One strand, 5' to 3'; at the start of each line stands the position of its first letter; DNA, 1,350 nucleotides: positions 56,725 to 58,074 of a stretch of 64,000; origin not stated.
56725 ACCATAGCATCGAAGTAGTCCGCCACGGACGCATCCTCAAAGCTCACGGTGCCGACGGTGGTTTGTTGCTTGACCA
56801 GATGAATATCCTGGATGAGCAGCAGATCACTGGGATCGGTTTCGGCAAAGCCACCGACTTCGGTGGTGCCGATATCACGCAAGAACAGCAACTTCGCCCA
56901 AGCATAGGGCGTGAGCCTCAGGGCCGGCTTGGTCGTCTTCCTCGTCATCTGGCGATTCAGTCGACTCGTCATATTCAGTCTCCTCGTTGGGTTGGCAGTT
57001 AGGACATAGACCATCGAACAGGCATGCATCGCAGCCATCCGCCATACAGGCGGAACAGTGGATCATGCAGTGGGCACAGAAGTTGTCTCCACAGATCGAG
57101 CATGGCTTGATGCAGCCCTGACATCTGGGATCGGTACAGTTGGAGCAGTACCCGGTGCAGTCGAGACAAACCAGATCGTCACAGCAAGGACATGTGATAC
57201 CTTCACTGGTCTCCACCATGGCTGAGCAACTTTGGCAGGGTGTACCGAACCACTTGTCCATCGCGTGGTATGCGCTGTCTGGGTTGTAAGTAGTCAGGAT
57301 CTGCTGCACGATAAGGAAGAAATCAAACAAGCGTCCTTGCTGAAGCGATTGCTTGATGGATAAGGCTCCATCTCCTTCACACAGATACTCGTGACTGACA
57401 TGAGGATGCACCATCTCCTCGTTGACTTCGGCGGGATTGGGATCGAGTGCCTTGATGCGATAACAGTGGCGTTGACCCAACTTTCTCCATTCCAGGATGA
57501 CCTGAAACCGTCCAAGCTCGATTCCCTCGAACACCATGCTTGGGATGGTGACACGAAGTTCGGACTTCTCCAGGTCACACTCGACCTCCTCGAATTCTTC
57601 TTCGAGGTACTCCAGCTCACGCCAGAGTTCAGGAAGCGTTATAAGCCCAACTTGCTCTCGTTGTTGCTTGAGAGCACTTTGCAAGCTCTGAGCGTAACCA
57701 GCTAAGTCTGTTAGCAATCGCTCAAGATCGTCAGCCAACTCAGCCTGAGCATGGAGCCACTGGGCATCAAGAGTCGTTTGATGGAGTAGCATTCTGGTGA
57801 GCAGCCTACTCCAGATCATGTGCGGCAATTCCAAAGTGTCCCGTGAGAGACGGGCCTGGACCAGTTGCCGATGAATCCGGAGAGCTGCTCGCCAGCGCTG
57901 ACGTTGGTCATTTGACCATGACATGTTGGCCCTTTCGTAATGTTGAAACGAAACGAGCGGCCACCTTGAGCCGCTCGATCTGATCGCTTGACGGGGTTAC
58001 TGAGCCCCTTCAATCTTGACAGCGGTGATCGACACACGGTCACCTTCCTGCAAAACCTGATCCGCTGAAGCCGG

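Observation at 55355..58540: Second, diverged copy of the Ubl-E2-JAMM-E1 cassette, inverted and adjacent to a large serine recombinase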

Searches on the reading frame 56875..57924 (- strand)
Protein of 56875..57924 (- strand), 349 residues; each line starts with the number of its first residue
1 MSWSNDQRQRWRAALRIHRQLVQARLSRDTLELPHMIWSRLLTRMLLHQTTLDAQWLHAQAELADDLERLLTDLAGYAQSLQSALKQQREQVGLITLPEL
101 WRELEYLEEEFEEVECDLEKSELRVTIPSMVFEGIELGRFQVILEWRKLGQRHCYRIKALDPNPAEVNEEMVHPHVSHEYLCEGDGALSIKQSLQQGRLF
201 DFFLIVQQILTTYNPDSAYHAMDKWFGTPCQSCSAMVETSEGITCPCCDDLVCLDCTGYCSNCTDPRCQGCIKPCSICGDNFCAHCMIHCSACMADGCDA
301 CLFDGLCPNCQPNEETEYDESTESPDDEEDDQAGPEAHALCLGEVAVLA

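Call 4: search_protein_families(library=pfam, proteins=[window:56875-57924:-], max_evalue=0.01)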
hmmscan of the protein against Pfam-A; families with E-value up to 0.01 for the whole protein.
window:56875-57924:- (349 aa): 0 families

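Call 5: search_protein_families(library=padloc, proteins=[window:56875-57924:-], max_evalue=0.01)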
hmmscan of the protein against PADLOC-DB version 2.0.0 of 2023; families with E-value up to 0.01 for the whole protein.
window:56875-57924:- (349 aa): 0 families

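Call 11: search_solved_structures(query=window:56875-57924:-, max_evalue=10, show_alignments=2)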
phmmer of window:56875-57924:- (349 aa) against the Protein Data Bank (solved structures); distinct sequences matched with E-value up to 10: 5.
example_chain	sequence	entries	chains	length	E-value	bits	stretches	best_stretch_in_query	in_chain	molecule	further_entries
6s53_B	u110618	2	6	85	0.14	14.6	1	260-315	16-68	E3 ubiquitin-protein ligase TRIM21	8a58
9h1o_C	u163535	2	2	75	0.18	14.3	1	228-266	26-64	Rho guanine nucleotide exchange factor 2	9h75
6fga_A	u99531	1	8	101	0.21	14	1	260-315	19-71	E3 ubiquitin-protein ligase TRIM21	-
7bbd_B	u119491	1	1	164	0.38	13.1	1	260-315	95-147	Polyubiquitin-B,E3 ubiquitin-protein ligase TRIM21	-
8iej_A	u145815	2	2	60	1.6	11.1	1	242-286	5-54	E3 ubiquitin-protein ligase BRE1B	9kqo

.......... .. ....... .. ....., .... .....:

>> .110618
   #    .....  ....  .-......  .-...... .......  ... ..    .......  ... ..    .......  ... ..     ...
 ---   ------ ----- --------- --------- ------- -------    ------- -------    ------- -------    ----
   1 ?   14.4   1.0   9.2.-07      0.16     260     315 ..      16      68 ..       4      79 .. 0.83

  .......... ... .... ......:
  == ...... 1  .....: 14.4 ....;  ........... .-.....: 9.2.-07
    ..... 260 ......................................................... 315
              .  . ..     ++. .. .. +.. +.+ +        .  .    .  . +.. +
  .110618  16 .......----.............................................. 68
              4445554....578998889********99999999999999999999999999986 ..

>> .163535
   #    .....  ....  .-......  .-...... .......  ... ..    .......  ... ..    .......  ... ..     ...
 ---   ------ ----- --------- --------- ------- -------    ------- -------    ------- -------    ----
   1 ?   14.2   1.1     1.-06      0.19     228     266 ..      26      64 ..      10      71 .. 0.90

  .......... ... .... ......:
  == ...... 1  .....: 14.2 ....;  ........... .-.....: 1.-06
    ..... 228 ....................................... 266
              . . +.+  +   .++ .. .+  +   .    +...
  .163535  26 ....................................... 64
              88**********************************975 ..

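Call 16: find_homologous_proteins(query=window:56875-57924:-, max_evalue=0.001)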
Query window:56875-57924:- (349 aa): 77 proteins with E <= 0.001 among 1632 candidates.
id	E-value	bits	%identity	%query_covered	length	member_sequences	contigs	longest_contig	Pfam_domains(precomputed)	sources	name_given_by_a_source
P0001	1.0e-241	819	100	100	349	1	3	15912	-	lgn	-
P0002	1.2e-160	553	67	100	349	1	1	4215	-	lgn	-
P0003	9.8e-139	481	58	100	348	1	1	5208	-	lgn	-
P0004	1.5e-135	470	57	100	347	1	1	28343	-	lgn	-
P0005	2.3e-132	460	56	100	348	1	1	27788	-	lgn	-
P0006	3.5e-118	413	55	92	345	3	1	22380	-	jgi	-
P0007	7.7e-88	313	42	93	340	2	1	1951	-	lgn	-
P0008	4.3e-66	242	40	98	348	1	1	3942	-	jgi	jgi:hypothetical protein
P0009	6.0e-66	241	38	97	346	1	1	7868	-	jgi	jgi:hypothetical protein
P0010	2.6e-65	239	40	95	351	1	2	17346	-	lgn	-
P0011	1.6e-62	230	38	96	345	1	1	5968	-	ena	-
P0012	1.4e-61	227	36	90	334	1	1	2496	-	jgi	jgi:hypothetical protein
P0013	1.8e-61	227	38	86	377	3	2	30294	-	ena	-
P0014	4.5e-60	222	37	98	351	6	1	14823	-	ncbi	-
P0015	6.8e-60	221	36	98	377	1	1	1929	-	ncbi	-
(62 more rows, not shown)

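Call 18: find_encoding_contigs(protein=P0004, flank=10000, max_places=3)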
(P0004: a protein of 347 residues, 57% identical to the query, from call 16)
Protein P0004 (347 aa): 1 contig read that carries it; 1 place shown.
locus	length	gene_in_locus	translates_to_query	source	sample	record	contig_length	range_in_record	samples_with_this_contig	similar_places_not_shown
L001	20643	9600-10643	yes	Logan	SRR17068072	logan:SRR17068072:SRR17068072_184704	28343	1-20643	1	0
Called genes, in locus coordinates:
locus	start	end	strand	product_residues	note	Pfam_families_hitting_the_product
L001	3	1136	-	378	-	?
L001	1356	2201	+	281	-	PF12697:Abhydrolase_6, PF00561:Abhydrolase_1 (faint)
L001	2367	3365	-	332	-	PF02655:ATP-grasp_3 (weak), PF07478:Dala_Dala_lig_C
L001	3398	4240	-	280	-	PF01261:AP_endonuc_2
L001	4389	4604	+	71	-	-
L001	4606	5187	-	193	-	PF02245:Pur_DNA_glyco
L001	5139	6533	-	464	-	PF00479:G6PD_N, PF02781:G6PD_C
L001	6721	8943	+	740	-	PF00239:Resolvase, PF07508:Recombinase, PF13384:HTH_23 (faint)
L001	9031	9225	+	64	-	-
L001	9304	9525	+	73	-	-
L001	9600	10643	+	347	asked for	-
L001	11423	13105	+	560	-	PF13655:RVT_N, PF00078:RVT_1, PF08388:GIIM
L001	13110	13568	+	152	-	-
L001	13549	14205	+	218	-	PF00899:ThiF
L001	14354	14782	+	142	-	-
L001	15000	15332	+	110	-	PF19897:DUF6370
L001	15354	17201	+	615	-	PF25917:BSH_RND, PF25919:BSH_CusB, PF25973:BSH_CzcB, PF25997:BSH_YhbJ (faint), PF25869:3HB_CusB, PF25944:Beta-barrel_RND (weak), PF25954:Beta-barrel_RND_2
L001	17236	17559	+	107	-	PF11604:CusF_Ec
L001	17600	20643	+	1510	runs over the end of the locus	PF00873:ACR_tran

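Call 19: find_encoding_contigs(protein=P0005, flank=10000, max_places=3)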
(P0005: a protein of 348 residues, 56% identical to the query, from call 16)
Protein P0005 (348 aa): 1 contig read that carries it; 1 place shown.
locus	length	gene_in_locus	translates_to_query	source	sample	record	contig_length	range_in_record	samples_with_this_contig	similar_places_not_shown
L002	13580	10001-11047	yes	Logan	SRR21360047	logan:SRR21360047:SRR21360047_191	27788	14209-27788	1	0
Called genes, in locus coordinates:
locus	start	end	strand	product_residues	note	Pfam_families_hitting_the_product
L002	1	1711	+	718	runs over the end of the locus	PF04879:Molybdop_Fe4S4, PF00384:Molybdopterin, PF01568:Molydop_binding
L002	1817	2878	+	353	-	PF19777:DUF6263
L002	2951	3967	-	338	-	PF01073:3Beta_HSD, PF01370:Epimerase, PF02719:Polysacc_synt_2 (faint), PF04321:RmlD_sub_bind, PF05368:NmrA, PF13460:NAD_binding_10, PF16363:GDP_Man_Dehyd, PF07993:NAD_binding_4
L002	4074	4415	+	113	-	PF23564:EF-hand_FSTL1 (faint), PF00036:EF-hand_1 (weak), PF13202:EF-hand_5, PF13405:EF-hand_6 (weak), PF13499:EF-hand_7, PF00036:EF-hand_1 (weak), PF13202:EF-hand_5 (weak)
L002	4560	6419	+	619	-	-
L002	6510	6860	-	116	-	PF04342:DMT_6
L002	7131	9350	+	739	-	PF00239:Resolvase, PF07508:Recombinase, PF13384:HTH_23 (faint)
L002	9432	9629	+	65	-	-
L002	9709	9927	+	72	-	-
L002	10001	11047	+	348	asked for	-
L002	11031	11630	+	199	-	PF14464:Prok-JAB (weak)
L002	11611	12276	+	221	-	PF00899:ThiF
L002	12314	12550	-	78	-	PF13744:HTH_37 (weak), PF13560:HTH_31, PF12844:HTH_19, PF01381:HTH_3, PF13443:HTH_26 (weak)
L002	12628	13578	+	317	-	?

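Call 30: search_solved_structures(query=A1, max_evalue=10, show_alignments=3)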
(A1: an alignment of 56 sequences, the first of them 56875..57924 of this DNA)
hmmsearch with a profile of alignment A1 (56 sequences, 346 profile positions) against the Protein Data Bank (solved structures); distinct sequences matched with E-value up to 10: 85 (the best 60 are shown).
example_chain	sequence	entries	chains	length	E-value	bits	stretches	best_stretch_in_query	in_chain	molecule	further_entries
2ffw_A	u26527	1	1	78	0.0015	21.1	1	233-272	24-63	Midline-1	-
6w9n_A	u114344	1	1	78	0.015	17.9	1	223-276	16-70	WD repeat and FYVE domain-containing protein 3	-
1z60_A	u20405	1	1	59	0.015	17.9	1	218-268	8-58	TFIIH basal transcription factor complex p44 subunit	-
9h1o_C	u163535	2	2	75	0.017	17.7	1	210-262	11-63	Rho guanine nucleotide exchange factor 2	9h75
1weo_A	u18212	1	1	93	0.024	17.1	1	218-271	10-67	cellulose synthase, catalytic subunit (IRX3)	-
2dip_A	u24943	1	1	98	0.074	15.6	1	218-258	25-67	Zinc finger SWIM domain-containing protein 2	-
8vi0_A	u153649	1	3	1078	0.084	15.4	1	213-271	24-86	Cellulose synthase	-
2ecy_A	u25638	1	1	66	0.1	15.1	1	236-278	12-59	TNF receptor-associated factor 3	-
5o85_B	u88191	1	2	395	0.12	14.8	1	218-270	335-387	General transcription factor IIH subunit 2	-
6s53_B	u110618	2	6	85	0.13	14.7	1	222-270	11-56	E3 ubiquitin-protein ligase TRIM21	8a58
6tly_A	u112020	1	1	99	0.22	14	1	222-271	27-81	Protein kinase, putative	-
8zg8_A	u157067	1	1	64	0.26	13.8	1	224-255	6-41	E3 ubiquitin-protein ligase PRT1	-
8a3k_UNK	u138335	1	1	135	0.27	13.7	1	5-117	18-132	sc-apCC-4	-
5nus_B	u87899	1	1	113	0.29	13.6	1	278-320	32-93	p44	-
3ng2_A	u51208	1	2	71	0.29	13.6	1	272-314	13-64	RING finger protein 4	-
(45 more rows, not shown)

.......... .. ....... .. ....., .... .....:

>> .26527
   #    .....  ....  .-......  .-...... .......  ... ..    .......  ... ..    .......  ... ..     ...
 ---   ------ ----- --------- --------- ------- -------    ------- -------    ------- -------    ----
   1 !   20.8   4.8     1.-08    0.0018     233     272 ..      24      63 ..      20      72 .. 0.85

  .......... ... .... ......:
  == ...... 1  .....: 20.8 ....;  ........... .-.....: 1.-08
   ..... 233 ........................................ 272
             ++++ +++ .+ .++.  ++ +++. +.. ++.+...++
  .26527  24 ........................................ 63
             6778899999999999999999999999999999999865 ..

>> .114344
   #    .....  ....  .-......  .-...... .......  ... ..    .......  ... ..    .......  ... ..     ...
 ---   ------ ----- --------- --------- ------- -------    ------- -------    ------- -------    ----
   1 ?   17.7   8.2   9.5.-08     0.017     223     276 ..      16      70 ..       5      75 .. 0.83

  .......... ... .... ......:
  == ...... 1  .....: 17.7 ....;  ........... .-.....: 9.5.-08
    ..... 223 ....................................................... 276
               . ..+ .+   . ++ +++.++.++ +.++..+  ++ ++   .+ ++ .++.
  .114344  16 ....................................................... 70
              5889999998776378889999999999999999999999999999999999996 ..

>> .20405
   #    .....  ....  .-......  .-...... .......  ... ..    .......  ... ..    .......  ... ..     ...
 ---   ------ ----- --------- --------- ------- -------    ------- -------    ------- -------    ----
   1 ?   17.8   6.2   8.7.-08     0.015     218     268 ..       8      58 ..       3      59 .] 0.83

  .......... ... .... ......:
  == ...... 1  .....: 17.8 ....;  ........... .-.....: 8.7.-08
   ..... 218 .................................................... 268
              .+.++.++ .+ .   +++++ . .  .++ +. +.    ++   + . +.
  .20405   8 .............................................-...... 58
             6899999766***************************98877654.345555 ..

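Call 34: find_related_loci(query=A2, collection=genome_contigs, flank=10000)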
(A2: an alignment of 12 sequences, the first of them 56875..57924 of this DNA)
Query A2 (349 aa) in genome_contigs; peptide patterns used: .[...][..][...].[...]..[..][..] (x = any residue, [..] = any of these).
48 stretches matched a pattern; 38 encode a relative of the query (tblastn E <= 1e-3); 38 distinct loci.
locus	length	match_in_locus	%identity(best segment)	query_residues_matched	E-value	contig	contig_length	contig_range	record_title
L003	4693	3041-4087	67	1-349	7e-167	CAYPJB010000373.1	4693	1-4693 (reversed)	MAG TPA_asm: uncultured Bacteroidales bacterium isolate binchicken_co197_566 genome assembly, contig: NODE_39339_length_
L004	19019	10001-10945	37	13-323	2e-64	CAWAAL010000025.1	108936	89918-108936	MAG: uncultured Planctomycetia bacterium isolate MFD01689.bin.2.11 genome assembly, contig: contig_18994, whole genome s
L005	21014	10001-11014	36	13-349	2e-60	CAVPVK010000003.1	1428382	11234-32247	MAG: uncultured Planctomycetia bacterium isolate MFD00082.bin.2.49 genome assembly, contig: contig_1250, whole genome sh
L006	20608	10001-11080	34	12-349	1e-58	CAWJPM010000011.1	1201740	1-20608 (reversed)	MAG: Pirellulales bacterium isolate MFD04492.bin.2.107 genome assembly, contig: contig_204, whole genome shotgun sequenc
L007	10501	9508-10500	35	7-333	4e-57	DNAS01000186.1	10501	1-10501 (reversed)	MAG TPA_asm: Phycisphaerales bacterium isolate UBA12270 contig_16985, whole genome shotgun sequence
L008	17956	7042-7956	35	12-315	4e-57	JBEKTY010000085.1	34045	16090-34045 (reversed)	MAG: Thermoguttaceae bacterium isolate SPRUCE 569 SPRUCE_569_85, whole genome shotgun sequence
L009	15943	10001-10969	36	8-324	2e-56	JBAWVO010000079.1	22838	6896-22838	MAG: Planctomycetota bacterium isolate ELA013 MAG013_79, whole genome shotgun sequence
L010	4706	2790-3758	36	8-324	2e-56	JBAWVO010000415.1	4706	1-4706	MAG: Planctomycetota bacterium isolate ELA013 MAG013_415, whole genome shotgun sequence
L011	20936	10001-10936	36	12-320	2e-55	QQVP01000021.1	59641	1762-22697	MAG: Planctomycetota bacterium isolate MB_PLM_2 c_000000000103, whole genome shotgun sequence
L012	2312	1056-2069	35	7-349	4e-56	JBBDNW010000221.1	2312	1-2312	MAG: Pirellulales bacterium isolate LejiaB_66_22 Lejia_B_62444_length_2312_cov_15, whole genome shotgun sequence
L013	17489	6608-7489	35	56-349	1e-53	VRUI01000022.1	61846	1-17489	MAG: Planctomycetota bacterium isolate MohnsGC08_bin187 NODE_22_length_61846_cov_50.959543, whole genome shotgun sequenc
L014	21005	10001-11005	34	12-347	2e-57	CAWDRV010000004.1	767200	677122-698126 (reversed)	MAG: uncultured Planctomycetia bacterium isolate MFD04492.bin.2.89 genome assembly, contig: contig_1492, whole genome sh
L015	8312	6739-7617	35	30-330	7e-52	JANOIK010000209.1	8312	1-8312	MAG: Planctomycetota bacterium isolate SOY_63_metabat_244 SOY_63_k141_3056654, whole genome shotgun sequence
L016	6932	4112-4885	38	56-311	2e-51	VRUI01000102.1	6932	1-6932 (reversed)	MAG: Planctomycetota bacterium isolate MohnsGC08_bin187 NODE_115_length_6932_cov_30.119329, whole genome shotgun sequenc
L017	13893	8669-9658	34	15-328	2e-51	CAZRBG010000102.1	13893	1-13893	MAG TPA_asm: uncultured Pirellulales bacterium isolate binchicken_co17_49 genome assembly, contig: NODE_10091_length_138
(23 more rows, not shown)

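Call 37: predict_structure(alignment_id=A1)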
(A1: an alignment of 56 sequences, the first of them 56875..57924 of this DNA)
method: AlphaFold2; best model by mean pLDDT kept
length: 349 residues; sequences in the alignment: 56
mean_pLDDT: 89.5   pTM: 0.73
mean pLDDT of the five models: 89.5, 88.6, 88.5, 87.9, 87.3
residues with pLDDT >= 90: 281; 70-90: 31; 50-70: 10; < 50: 27
segments of 3 or more residues with pLDDT < 50: 317-334, 336-344
pLDDT, mean of each block of 10 residues (from residue 1): 91 98 90 91 98 97 98 93 85 92 97 97 98 95 97 96 92 96 95 96 98 93 91 92 96 97 97 97 96 96 95 60 40 43 48
secondary structure, 60 per line:
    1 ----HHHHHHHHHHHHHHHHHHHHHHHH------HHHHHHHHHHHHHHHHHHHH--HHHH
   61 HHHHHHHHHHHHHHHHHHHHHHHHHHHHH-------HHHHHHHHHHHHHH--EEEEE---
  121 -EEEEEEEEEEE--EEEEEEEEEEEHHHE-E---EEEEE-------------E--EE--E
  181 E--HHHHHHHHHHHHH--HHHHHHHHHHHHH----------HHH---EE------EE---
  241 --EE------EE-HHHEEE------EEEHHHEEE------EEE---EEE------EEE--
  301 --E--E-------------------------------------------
elements in order: H5-28 H35-54 H57-89 H97-110 E113-117 E122-132 E135-145 E155-159 H184-196 H199-211 E257-259 E266-268 E272-274 E281-283 E287-289 E296-298

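Call 42: fold_search(model_id=the predicted structure, library=pdb)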
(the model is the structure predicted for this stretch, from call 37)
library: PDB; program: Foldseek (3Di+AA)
matches with E <= 10: 201; with E <= 0.001: 0
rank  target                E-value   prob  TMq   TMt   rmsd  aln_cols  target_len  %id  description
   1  9n69_C                2.4e-01  0.08  0.10  0.08  17.1       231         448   10  Structure of the retron IA complex with HNH nuclease in the "down" orientation (released 2025-04-23)
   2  7myh_A                3.1e-01  0.60  0.24  0.38   5.7       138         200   19  Ubiquitin variant UbV.k.2 in complex with Ube2k (released 2021-08-25)
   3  7jh6_A                3.6e-01  0.66  0.14  0.26  13.0       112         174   19  De novo designed two-domain di-Zn(II) and porphyrin-binding protein (released 2020-12-09)
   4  3a4s_A                4.1e-01  0.33  0.21  0.38   6.2       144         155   17  The crystal structure of the SLD2:Ubc9 complex (released 2010-02-02)
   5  8x7k_K                4.6e-01  0.41  0.22  0.44   5.7       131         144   14  Cryo-EM structures of RNF168/UbcH5c-Ub in complex with H2AK13Ub nucleosomes determined by activity-based chemical trap (released 2024-08-07)
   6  4bwf_A                6.1e-01  0.33  0.18  0.33   5.7       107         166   13  Pex4p-Pex22p disulphide bond mutant (released 2013-07-17)
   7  4l83                  6.1e-01  0.21  0.21  0.37   6.2       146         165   15  Structure of a putative Ubiquitin-conjugating enzyme E2 from Brugia malayi (released 2013-06-26)
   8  1yf9_B                6.9e-01  0.28  0.19  0.35   5.4       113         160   18  Structural analysis of Leishmania major ubiquitin conjugating enzyme E2 (released 2005-02-22)
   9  2ysm_MODEL_1_A        6.9e-01  0.23  0.11  0.27  13.2       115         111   17  Solution structure of the second and third PHD domain from Histone-lysine N-methyltransferase 2C (KMT2C/MLL3) (released 2007-10-09)
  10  8a58_A                7.3e-01  0.28  0.21  0.42   5.5       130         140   16  X-ray structure of TRIM21 RING E3 ligase in complex with E2 enzyme Ube2W (released 2023-04-26)
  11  2z5d_A                8.1e-01  0.28  0.21  0.40   5.8       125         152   16  Human ubiquitin-conjugating enzyme E2 H (released 2007-10-09)
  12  1yf9_C                8.1e-01  0.21  0.18  0.33   5.9       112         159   18  Structural analysis of Leishmania major ubiquitin conjugating enzyme E2 (released 2005-02-22)
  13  5xns_A                8.6e-01  0.21  0.15  0.13  15.7       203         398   11  Crystal structure of the Smc head domain with an extended coiled coil bound to the C-terminal domain of ScpA derived f (released 2017-08-02)
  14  8grm_P                9.1e-01  0.21  0.22  0.42   6.1       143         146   15  Cryo-EM structure of PRC1 bound to H2AK119-UbcH5b-Ub nucleosome (released 2023-04-12)
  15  6qj1                  9.7e-01  0.06  0.10  0.09  19.1       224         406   16  Crystal structure of the C. thermophilum condensin Smc2 ATPase head (crystal from I) (released 2019-07-03)
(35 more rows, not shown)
